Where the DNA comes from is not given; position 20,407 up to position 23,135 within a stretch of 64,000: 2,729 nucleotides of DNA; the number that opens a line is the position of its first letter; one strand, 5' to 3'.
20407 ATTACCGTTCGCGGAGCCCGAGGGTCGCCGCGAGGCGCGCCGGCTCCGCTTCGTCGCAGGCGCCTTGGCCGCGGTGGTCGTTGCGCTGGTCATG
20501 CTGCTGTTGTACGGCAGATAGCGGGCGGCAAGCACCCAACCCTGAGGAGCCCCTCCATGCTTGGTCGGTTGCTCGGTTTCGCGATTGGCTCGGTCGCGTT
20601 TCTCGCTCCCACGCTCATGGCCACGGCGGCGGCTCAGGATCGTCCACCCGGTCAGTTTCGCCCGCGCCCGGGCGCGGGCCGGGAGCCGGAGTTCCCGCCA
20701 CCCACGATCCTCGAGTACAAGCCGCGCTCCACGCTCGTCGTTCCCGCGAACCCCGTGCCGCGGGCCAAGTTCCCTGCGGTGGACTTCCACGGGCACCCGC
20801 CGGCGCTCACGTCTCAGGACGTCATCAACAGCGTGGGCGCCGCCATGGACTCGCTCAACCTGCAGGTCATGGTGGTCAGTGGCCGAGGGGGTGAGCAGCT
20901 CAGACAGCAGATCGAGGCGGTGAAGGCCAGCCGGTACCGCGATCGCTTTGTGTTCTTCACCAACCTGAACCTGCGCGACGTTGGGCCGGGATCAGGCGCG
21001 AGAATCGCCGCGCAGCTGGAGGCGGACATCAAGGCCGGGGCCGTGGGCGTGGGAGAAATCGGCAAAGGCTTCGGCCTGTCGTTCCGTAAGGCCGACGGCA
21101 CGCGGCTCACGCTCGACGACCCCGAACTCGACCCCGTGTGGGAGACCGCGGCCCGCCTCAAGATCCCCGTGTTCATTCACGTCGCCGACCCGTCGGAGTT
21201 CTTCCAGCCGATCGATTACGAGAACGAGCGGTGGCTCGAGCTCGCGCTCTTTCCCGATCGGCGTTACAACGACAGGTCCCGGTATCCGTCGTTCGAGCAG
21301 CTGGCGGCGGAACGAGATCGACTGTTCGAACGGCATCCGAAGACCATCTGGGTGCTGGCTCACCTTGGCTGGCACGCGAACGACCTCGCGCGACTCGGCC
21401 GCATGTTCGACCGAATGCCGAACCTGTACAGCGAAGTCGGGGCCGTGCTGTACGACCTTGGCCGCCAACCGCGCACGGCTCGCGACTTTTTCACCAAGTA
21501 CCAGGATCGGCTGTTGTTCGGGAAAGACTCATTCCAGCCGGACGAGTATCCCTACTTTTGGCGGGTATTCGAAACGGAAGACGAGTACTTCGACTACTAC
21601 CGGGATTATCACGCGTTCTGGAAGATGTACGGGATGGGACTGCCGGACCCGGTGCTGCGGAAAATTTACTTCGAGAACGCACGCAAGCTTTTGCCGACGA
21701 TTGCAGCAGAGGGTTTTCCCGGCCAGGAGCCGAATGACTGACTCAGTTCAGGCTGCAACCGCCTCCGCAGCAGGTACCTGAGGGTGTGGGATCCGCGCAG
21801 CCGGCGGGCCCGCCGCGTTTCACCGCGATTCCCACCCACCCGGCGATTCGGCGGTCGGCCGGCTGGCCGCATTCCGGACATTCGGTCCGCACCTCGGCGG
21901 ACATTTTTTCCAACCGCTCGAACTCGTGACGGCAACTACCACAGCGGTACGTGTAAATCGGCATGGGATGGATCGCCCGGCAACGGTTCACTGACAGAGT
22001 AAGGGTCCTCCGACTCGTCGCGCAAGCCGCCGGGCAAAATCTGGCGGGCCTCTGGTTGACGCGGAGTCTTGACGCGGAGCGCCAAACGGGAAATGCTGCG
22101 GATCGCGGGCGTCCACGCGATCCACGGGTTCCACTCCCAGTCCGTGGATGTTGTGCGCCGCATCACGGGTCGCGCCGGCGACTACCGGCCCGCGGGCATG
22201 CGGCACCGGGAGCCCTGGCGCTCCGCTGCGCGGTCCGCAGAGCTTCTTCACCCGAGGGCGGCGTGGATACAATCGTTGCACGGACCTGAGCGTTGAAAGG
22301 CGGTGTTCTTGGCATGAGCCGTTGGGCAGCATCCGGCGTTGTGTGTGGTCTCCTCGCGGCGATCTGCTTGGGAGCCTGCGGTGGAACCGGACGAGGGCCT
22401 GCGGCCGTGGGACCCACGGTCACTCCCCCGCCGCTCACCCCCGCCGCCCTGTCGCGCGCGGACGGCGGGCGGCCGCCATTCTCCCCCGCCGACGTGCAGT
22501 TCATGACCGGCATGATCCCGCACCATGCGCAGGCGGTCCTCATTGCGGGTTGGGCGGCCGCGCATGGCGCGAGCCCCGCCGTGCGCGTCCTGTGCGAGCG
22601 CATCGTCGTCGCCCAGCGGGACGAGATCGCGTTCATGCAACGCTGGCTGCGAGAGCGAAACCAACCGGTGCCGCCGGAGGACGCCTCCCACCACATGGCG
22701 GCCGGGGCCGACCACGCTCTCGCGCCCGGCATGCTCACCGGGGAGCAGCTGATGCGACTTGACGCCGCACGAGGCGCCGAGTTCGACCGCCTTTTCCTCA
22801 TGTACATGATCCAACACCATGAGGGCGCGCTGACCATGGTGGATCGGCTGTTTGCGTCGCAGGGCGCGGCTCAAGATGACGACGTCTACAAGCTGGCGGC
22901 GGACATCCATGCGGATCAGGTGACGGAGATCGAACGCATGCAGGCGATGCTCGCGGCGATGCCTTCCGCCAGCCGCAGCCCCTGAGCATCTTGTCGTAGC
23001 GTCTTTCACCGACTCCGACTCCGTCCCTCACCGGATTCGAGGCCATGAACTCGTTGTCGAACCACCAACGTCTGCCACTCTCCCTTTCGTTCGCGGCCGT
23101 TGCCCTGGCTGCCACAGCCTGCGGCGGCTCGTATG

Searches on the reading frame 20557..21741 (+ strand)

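Call 52: search_protein_families(library=pfam, proteins=[window:20557-21741:+], max_evalue=0.00001)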
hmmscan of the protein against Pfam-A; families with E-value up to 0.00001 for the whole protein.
window:20557-21741:+ (394 aa): 1 family
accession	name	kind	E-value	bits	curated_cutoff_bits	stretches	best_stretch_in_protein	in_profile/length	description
PF04909.20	Amidohydro_2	-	2.1e-20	74.1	26.4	1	123-380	72-288/289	Amidohydrolase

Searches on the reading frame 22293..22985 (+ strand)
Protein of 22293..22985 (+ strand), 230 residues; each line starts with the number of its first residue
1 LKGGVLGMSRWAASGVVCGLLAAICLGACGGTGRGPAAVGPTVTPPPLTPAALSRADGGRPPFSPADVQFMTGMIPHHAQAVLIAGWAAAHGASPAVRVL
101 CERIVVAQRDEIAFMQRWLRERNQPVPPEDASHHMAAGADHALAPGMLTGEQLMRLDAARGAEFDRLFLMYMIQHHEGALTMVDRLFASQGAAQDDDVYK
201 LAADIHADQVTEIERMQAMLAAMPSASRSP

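Call 52: search_protein_families(library=pfam, proteins=[window:22293-22985:+], max_evalue=0.00001)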
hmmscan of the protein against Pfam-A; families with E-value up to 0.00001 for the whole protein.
window:22293-22985:+ (230 aa): 2 families
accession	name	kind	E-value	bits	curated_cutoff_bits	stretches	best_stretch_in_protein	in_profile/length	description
PF03713.19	DUF305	-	1e-41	143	27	1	67-220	1-151/151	Domain of unknown function (DUF305)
PF13628.12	DUF4142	-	7.4e-08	33.2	27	1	67-211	3-130/138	Domain of unknown function (DUF4142)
